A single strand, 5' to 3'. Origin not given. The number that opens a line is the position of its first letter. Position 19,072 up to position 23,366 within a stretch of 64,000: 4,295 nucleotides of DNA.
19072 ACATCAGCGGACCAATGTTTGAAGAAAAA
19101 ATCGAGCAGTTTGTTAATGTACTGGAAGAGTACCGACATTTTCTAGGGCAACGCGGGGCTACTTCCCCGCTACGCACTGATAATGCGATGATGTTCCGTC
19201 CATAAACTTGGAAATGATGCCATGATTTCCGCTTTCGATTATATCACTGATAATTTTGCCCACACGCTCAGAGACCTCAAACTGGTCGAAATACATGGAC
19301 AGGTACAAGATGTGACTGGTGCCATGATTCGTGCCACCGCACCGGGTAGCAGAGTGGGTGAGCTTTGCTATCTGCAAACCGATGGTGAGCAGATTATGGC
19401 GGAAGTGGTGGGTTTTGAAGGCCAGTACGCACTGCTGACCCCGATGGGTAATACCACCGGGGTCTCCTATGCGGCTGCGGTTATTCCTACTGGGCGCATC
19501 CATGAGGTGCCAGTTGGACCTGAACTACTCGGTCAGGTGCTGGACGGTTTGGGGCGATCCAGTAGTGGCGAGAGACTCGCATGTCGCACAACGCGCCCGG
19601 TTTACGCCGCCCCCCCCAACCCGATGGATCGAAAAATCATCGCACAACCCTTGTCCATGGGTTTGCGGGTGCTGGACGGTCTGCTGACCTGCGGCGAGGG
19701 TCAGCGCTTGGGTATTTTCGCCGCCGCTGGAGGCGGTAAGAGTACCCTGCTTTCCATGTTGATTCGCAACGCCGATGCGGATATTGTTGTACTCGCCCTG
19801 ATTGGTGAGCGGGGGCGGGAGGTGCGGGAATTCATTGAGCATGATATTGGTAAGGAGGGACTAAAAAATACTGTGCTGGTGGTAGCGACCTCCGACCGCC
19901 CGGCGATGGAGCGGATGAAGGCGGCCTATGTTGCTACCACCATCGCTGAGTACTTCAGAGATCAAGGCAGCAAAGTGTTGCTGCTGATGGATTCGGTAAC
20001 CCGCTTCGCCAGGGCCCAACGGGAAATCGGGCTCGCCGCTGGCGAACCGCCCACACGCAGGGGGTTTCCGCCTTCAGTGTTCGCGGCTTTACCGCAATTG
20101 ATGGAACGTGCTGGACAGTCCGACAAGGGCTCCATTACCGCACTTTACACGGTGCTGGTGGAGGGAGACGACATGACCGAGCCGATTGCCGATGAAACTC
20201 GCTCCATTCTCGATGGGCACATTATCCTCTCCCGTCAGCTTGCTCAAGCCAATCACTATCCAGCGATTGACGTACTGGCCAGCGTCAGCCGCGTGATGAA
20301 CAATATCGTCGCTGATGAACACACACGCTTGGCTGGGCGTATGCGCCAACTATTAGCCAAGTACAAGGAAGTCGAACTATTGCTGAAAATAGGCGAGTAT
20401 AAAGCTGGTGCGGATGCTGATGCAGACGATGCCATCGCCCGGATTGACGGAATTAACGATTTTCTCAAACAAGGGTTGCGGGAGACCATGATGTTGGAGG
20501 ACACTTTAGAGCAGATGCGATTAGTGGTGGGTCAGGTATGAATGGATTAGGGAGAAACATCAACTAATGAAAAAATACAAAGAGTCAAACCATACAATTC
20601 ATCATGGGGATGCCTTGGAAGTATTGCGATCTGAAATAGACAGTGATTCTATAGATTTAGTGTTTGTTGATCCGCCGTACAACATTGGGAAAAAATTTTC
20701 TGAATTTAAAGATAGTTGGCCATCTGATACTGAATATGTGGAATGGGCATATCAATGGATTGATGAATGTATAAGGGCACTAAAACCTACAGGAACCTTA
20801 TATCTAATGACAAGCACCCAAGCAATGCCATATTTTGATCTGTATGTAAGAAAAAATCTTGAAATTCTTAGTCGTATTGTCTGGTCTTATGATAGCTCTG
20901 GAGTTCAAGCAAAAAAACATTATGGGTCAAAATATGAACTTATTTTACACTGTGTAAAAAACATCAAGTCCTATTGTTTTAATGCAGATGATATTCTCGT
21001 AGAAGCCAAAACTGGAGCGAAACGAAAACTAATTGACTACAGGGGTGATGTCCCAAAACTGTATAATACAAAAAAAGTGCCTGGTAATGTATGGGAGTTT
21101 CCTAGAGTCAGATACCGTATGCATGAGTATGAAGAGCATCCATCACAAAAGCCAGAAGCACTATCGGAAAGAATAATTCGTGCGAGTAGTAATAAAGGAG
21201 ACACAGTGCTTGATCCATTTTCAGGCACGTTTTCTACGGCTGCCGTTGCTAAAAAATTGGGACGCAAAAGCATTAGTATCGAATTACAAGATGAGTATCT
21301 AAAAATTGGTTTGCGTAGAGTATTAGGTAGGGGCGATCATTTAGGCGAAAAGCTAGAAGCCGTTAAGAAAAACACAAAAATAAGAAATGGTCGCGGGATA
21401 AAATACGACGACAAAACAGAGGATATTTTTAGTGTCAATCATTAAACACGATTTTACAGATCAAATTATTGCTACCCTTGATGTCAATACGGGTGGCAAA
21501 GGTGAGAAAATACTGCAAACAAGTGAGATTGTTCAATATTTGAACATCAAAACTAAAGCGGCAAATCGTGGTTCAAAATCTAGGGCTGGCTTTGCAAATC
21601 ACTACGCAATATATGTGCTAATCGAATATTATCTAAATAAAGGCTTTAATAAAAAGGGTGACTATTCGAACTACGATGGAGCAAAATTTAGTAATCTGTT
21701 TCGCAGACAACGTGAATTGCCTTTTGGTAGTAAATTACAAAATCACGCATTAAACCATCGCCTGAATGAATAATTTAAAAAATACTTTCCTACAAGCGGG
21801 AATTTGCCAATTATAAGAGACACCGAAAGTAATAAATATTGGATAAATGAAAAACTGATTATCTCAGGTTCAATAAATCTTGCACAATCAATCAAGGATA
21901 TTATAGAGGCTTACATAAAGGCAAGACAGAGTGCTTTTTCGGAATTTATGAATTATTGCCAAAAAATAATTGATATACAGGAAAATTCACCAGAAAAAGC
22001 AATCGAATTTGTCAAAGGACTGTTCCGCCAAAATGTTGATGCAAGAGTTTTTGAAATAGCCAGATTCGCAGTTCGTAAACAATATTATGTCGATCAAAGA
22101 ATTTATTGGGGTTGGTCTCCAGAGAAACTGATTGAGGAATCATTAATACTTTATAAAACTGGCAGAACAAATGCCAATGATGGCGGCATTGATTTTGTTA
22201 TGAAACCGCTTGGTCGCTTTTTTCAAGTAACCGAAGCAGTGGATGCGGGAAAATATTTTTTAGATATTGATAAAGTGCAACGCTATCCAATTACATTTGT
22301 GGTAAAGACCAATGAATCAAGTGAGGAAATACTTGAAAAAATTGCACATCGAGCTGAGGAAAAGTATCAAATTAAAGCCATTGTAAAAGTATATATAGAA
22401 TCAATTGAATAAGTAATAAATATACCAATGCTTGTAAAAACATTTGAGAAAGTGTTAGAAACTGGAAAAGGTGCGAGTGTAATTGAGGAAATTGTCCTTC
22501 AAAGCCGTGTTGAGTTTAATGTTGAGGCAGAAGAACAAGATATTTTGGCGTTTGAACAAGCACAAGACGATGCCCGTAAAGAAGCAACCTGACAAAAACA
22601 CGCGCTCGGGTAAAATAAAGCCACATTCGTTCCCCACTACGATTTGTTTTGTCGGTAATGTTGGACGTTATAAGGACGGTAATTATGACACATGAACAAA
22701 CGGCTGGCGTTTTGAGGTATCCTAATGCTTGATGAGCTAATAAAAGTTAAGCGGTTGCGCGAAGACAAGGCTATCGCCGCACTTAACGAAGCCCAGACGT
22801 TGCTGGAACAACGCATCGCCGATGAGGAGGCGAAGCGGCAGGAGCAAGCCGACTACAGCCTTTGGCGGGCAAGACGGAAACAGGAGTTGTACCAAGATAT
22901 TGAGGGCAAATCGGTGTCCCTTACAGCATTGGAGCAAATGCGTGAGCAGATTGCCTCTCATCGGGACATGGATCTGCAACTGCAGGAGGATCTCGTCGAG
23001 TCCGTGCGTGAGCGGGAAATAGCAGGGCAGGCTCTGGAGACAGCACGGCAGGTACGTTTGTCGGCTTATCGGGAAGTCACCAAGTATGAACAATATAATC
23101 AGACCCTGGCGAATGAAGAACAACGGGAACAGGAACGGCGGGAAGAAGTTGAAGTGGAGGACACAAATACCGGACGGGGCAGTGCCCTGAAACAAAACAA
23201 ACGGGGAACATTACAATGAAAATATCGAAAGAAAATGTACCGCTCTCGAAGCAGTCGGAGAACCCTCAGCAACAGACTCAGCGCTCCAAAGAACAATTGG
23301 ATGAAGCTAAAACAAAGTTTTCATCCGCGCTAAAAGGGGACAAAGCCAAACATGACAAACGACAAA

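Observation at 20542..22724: A low-GC type II R-M cassette sits inside the T3SS operon between sctN and sctO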

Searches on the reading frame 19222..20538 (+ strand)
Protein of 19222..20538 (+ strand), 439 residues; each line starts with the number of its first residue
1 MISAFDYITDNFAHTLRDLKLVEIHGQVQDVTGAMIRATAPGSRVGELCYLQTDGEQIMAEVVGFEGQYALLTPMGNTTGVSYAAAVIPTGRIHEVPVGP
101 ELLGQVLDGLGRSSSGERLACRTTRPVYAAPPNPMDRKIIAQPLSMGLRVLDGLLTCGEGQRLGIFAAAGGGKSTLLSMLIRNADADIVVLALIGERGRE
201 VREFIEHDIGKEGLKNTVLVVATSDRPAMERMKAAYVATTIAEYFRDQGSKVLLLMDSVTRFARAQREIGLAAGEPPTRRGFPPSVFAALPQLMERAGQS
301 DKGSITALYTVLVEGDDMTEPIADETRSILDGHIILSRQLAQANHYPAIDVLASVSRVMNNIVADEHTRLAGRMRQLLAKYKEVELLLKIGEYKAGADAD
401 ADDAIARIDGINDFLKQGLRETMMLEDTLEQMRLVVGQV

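Call 6: search_protein_families(library=pfam, proteins=[window:19222-20538:+], max_evalue=0.01)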
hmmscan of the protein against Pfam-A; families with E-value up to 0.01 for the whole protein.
window:19222-20538:+ (439 aa): 3 families
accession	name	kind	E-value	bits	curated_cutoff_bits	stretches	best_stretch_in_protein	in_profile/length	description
PF00006.31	ATP-synt_ab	-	9.4e-93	310.2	29.5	1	147-356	1-213/213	ATP synthase alpha/beta family, nucleotide-binding domain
PF18269.6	T3SS_ATPase_C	-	1.4e-23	82.9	22.7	1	363-433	1-71/72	T3SS EscN ATPase C-terminal domain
PF02874.29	ATP-synt_ab_N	-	1.1e-07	32.7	20.9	1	29-91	2-69/69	ATP synthase alpha/beta family, beta-barrel domain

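Call 9: find_related_loci(query=window:19222-20538:+, collection=genome_contigs, flank=10000)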
Query window:19222-20538:+ (439 aa) in genome_contigs; peptide patterns used: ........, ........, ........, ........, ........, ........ (x = any residue, [..] = any of these).
600 stretches matched a pattern (row limit reached: there are more); 573 encode a relative of the query (tblastn E <= 1e-3); the best 80 are kept; 80 distinct loci.
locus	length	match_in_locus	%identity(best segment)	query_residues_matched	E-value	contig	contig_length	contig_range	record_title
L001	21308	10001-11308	90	1-436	0e+0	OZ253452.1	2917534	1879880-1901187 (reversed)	MAG: Candidatus Spongiihabitans sp. isolate 2f8c62a6-771b-4376-9b9a-acaaca664f49 genome assembly, chromosome: 1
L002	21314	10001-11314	75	1-436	0e+0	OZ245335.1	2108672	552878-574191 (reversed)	MAG: Candidatus Oxydemutatoraceae bacterium isolate 54d75c65-e004-4b4c-ad08-27c8a9043495 genome assembly, chromosome: 1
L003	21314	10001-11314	75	1-436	0e+0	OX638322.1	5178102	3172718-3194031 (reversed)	MAG: Candidatus Binatia bacterium isolate fc306077-a6e0-4751-8727-9b45b52cfb09 genome assembly, chromosome: 1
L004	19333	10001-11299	76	2-432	0e+0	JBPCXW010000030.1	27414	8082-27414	MAG: Gammaproteobacteria bacterium isolate MAG_seacave_26 S1Ck127_15225787, whole genome shotgun sequence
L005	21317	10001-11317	73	3-436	0e+0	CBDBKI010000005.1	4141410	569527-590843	MAG: Candidatus Azotimanducaceae bacterium isolate 4e3f4a33-5720-4edb-bbdd-4cf11a4da1b9 genome assembly, contig: contig_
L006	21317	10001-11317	71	1-436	0e+0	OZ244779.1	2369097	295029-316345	MAG: Candidatus Oxydemutatoraceae bacterium isolate c783f144-f5ec-4720-941b-9b53451a92fd genome assembly, chromosome: 1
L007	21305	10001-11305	72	6-435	0e+0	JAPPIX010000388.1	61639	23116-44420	MAG: Gammaproteobacteria bacterium isolate RHO2_bin_33 NODE_815_length_61639_cov_8.524714, whole genome shotgun sequence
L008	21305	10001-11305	73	6-435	0e+0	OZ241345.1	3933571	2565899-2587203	MAG: Pseudomonadales bacterium isolate 4a85dd4c-a535-4248-8c5e-d18cad30f1e2 genome assembly, chromosome: 1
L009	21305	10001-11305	71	5-436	0e+0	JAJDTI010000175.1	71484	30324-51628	MAG: Pseudomonadales bacterium isolate jk18x1bzbins.11 k141_1408660, whole genome shotgun sequence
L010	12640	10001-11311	69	5-436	0e+0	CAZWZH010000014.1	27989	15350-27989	MAG TPA_asm: uncultured Pseudomonadales bacterium isolate SRP338948_co1_131 genome assembly, contig: k141_317772, whole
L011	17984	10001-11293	71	5-430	0e+0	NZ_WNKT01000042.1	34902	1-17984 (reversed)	Allochromatium palmeri strain DSM 15591 NODE_42_length_34902_cov_33.9455, whole genome shotgun sequence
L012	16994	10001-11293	69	2-429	0e+0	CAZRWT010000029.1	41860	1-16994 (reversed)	MAG TPA_asm: uncultured Syntrophobacteraceae bacterium isolate binchicken_co168_346 genome assembly, contig: NODE_1574_l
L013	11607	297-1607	69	5-436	0e+0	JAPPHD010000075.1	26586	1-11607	MAG: Gammaproteobacteria bacterium isolate RHO1_bin_72 NODE_3142_length_26586_cov_10.486525, whole genome shotgun sequen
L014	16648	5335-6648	69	5-437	0e+0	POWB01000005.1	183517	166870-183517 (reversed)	MAG: Halochromatium sp. isolate A10 NODE_5_length_183517_cov_12.632249, whole genome shotgun sequence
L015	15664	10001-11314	67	3-436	0e+0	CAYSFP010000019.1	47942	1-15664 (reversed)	MAG TPA_asm: uncultured Planctomycetaceae bacterium isolate SRP344714_co2_105 genome assembly, contig: NODE_1717_length_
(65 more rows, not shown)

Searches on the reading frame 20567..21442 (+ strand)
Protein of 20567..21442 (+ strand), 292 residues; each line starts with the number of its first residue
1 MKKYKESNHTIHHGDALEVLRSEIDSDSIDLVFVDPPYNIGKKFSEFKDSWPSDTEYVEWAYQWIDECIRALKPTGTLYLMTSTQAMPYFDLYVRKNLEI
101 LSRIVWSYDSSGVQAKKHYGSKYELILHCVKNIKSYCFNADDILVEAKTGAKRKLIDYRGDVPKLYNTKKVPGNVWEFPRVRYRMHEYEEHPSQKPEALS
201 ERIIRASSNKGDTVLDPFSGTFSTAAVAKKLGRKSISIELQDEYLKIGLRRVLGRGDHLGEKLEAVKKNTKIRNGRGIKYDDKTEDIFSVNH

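Call 6: search_protein_families(library=pfam, proteins=[window:20567-21442:+], max_evalue=0.01)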
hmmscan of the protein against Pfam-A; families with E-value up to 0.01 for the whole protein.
window:20567-21442:+ (292 aa): 3 families
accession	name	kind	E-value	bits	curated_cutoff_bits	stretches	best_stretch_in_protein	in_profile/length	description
PF01555.25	N6_N4_Mtase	-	8.6e-56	189.8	26.7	1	29-247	1-218/221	DNA methylase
PF02086.21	MethyltransfD12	-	5.1e-05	23.6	22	0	14-47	163-194/253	D12 class N6 adenine-specific DNA methyltransferase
PF03602.21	Cons_hypoth95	-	0.0026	17.9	24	0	8-42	93-127/182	Conserved hypothetical protein 95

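Call 20: search_protein_families(library=ncbifam, proteins=[window:20567-21442:+], max_evalue=0.01)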
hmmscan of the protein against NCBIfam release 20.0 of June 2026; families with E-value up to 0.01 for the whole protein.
window:20567-21442:+ (292 aa): 4 families
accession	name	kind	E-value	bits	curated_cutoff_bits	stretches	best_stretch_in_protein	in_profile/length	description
NF008572.0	PRK11524.1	equivalog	5.7e-139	462.2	292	1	2-286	8-290/294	adenine-specific DNA-methyltransferase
NF050803.1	DnaMtaseCcrMCaul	equivalog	1.4e-29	103.1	830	1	8-264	3-259/350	adenine-specific DNA-methyltransferase CcrM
NF010253.0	PRK13699.1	subfamily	7.2e-14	52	244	1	152-252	104-205/226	DNA methyltransferase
TIGR01177.1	TIGR01177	hypoth_equivalog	7.6e-05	22.2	316.55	0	190-242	157-214/330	TIGR01177 family methyltransferase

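Call 22: search_solved_structures(query=window:20567-21442:+, max_evalue=0.001)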
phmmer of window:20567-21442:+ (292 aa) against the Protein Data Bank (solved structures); distinct sequences matched with E-value up to 0.001: 16.
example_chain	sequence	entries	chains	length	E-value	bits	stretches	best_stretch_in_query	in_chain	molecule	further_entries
9c3u_A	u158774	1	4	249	9.8e-29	103.8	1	12-252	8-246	Methyltransferase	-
8urk_A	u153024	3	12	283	1.2e-28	103.5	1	11-252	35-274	Methyltransferase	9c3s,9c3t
1g60_A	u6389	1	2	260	1e-27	100.4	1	11-246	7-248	Adenine-specific Methyltransferase MboIIA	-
1nw8_A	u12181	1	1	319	3e-27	98.9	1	9-240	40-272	MODIFICATION METHYLASE RSRI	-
1eg2_A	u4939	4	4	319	3e-27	98.9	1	9-240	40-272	MODIFICATION METHYLASE RSRI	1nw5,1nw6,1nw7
6pbd_A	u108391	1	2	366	3.2e-22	82.4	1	8-252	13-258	Modification methylase CcrMI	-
5hek_A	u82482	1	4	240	3.2e-16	62.7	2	187-252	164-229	Adenine specific DNA methyltransferase (DpnA)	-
5hfj_A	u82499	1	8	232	3.6e-16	62.5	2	187-251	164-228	Adenine specific DNA methyltransferase (DpnA)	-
2zie_A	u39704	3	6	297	3.7e-13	52.7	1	188-251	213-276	Putative modification methylase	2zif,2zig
1boo_A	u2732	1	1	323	3.2e-12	49.5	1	188-255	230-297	PROTEIN (N-4 CYTOSINE-SPECIFIC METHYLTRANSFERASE PVU II)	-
8s9n_A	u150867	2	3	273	2.9e-11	46.4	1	12-252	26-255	DNA cytosine-N4 methyltransferase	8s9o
8s9m_A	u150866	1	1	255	4.3e-11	45.9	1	173-252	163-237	DNA cytosine-N4 methyltransferase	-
8cws_A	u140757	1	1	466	0.00015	24.4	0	40-133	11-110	F4132-2 Chain A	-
8cwy_A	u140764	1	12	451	0.00026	23.6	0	40-133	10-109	T32-15-1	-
5cwb_A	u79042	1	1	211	0.00048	22.7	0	39-135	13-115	Designed helical repeat protein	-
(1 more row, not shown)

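Call 61: search_protein_families(library=padloc, proteins=[window:20567-21442:+], max_evalue=0.001)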
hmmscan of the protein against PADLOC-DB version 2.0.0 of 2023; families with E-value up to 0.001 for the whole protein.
window:20567-21442:+ (292 aa): 64 families (the best 25 are shown)
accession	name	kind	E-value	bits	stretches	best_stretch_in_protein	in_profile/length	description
PDLC03299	MTase_II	-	3.6e-128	425.2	1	2-273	8-279/296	Type II methyltransferase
PDLC03371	MTase_II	-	7.2e-58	194.1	1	3-252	5-252/260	Type II methyltransferase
PDLC03238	MTase_II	-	5.9e-38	129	1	11-242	126-355/428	Type II methyltransferase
PDLC03320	MTase_II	-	6.6e-38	128.5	1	4-253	28-275/289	Type II methyltransferase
PDLC03265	MTase_II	-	3.1e-37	126.7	2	3-110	19-126/333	Type II methyltransferase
PDLC03230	MTase_II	-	1.2e-34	118.1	1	9-257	36-287/360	Type II methyltransferase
PDLC03353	MTase_II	-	2.4e-34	117.1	1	6-252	7-250/260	Type II methyltransferase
PDLC03216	MTase_II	-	2e-32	110.6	1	3-257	6-260/364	Type II methyltransferase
PDLC03300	MTase_II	-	3.2e-30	103.2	1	55-254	84-278/302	Type II methyltransferase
PDLC03327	MTase_II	-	4.8e-28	96.4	1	9-239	40-271/319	Type II methyltransferase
PDLC03339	MTase_II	-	1.2e-27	94.8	1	9-252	4-271/399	Type II methyltransferase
PDLC03738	oMTase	-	2.6e-27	93.5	2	190-253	203-266/376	orphan methyltransferase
PDLC03387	MTase_II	-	7e-27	92.3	2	103-255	145-278/289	Type II methyltransferase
PDLC03337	MTase_II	-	7.2e-25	85.8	1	14-252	14-246/264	Type II methyltransferase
PDLC03296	MTase_II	-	1.3e-21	75.3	1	15-250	15-248/336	Type II methyltransferase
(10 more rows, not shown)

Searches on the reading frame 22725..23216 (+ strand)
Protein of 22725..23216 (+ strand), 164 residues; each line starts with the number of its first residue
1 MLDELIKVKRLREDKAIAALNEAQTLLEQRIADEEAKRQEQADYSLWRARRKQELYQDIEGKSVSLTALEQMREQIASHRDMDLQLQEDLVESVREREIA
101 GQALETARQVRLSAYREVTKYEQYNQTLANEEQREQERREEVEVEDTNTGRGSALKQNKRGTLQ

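Call 6: search_protein_families(library=pfam, proteins=[window:22725-23216:+], max_evalue=0.01)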
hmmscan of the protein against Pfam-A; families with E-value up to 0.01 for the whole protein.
window:22725-23216:+ (164 aa): 1 family
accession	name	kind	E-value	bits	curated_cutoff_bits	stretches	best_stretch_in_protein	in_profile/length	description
PF07321.17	YscO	-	1.7e-19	70.8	28.8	1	3-147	2-146/149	Type III secretion protein YscO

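Call 53: find_homologous_proteins(query=window:22725-23216:+, max_evalue=1e-20)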
Query window:22725-23216:+ (164 aa): 7 proteins with E <= 1e-20 among 239 candidates.
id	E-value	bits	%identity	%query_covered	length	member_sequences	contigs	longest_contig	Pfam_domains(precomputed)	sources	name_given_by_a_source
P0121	1.9e-89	315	99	100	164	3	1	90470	PF07321.18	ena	-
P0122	6.7e-72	258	85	100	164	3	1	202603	PF07321.18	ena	-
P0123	1.3e-68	247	81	100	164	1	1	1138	PF07321.18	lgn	-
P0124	1.7e-64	234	76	100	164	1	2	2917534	PF07321.18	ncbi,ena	-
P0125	8.1e-62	225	74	100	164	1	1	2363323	PF07321.18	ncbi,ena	-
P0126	9.2e-58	212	72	100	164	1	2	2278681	PF07321.18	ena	-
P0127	5.6e-32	129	53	92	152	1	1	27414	PF07321.18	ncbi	ncbi:MAG: type III secretion system stalk subunit SctO [Gammaproteobacteria bacterium]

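Call 54: find_encoding_contigs(protein=P0122, flank=6000, max_places=4)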
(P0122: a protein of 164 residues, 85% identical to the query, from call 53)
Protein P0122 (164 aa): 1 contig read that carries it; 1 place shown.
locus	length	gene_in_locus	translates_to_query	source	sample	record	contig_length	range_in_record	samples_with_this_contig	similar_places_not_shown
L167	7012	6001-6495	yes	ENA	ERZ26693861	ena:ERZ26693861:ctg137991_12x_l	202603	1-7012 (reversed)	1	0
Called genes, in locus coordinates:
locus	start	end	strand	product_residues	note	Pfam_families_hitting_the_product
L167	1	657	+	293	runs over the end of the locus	PF01514:YscJ_FliF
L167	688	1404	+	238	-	PF06578:YscK, PF09502:HrpB4 (weak)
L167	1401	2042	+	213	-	PF06635:T3SS_SCTL (weak), PF02108:FliH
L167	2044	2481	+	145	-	PF05932:CesT (weak)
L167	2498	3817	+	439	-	PF02874:ATP-synt_ab_N, PF00006:ATP-synt_ab, PF18269:T3SS_ATPase_C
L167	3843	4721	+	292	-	PF01555:N6_N4_Mtase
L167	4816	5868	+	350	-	-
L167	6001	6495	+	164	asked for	PF07321:YscO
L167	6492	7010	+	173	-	?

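Call 55: find_encoding_contigs(protein=P0125, flank=4000, max_places=2)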
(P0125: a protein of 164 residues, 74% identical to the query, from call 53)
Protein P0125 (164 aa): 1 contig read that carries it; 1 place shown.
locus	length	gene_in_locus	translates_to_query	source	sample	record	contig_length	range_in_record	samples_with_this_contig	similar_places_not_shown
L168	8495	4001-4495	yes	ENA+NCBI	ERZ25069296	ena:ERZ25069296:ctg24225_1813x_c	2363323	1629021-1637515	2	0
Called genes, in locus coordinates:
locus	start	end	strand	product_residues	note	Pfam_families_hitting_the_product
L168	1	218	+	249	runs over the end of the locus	PF01514:YscJ_FliF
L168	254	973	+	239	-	PF06578:YscK, PF09502:HrpB4 (weak)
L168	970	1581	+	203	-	PF06635:T3SS_SCTL, PF02108:FliH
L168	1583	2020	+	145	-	PF05932:CesT (weak)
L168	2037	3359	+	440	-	PF02874:ATP-synt_ab_N (weak), PF00006:ATP-synt_ab, PF18269:T3SS_ATPase_C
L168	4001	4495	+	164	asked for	PF07321:YscO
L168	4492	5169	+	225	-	PF09483:HpaP (weak)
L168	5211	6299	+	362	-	PF26304:FliMN_C_rel (faint), PF28396:SepQ_C, PF01052:FliMN_C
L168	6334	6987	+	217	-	PF00813:FliP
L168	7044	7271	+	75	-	PF01313:Bac_export_3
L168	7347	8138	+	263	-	PF01311:Bac_export_1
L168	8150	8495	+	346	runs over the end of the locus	PF01312:Bac_export_2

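Call 56: find_encoding_contigs(protein=P0126, flank=4000, max_places=2)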
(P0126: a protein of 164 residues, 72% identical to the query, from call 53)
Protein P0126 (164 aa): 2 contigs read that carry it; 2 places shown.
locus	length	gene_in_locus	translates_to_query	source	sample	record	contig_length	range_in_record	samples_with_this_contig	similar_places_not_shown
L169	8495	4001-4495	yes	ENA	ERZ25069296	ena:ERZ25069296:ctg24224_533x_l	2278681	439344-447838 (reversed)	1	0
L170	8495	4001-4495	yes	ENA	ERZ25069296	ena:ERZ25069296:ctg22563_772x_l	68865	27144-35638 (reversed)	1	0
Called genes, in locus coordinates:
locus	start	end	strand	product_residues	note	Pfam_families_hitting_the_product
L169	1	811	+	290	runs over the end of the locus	PF01514:YscJ_FliF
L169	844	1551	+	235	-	PF06578:YscK, PF09502:HrpB4 (weak)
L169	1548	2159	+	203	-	PF06635:T3SS_SCTL, PF02108:FliH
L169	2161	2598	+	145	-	PF05932:CesT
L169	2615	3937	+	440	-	PF02874:ATP-synt_ab_N, PF00006:ATP-synt_ab, PF18269:T3SS_ATPase_C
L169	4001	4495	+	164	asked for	PF07321:YscO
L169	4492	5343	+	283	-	PF09483:HpaP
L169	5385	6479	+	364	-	PF26304:FliMN_C_rel (faint), PF28396:SepQ_C, PF01052:FliMN_C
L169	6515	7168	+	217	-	PF00813:FliP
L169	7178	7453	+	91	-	PF01313:Bac_export_3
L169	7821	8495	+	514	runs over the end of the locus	PF00009:GTP_EFTU, PF01926:MMR_HSR1 (faint), PF22042:EF-G_D2 (weak), PF03144:GTP_EFTU_D2, PF00679:EFG_C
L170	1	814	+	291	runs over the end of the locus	PF01514:YscJ_FliF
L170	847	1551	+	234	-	PF06578:YscK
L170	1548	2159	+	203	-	PF06635:T3SS_SCTL, PF02108:FliH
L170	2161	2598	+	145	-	PF05932:CesT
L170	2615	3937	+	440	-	PF02874:ATP-synt_ab_N, PF00006:ATP-synt_ab, PF18269:T3SS_ATPase_C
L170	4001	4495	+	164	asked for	PF07321:YscO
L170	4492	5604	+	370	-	PF09483:HpaP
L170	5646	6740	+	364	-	PF26304:FliMN_C_rel (faint), PF28396:SepQ_C, PF01052:FliMN_C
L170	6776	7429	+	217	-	PF00813:FliP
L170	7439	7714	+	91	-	PF01313:Bac_export_3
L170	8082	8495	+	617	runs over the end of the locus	PF00009:GTP_EFTU, PF01926:MMR_HSR1 (faint), PF22042:EF-G_D2 (faint), PF03144:GTP_EFTU_D2, PF00679:EFG_C, PF21018:BipA_C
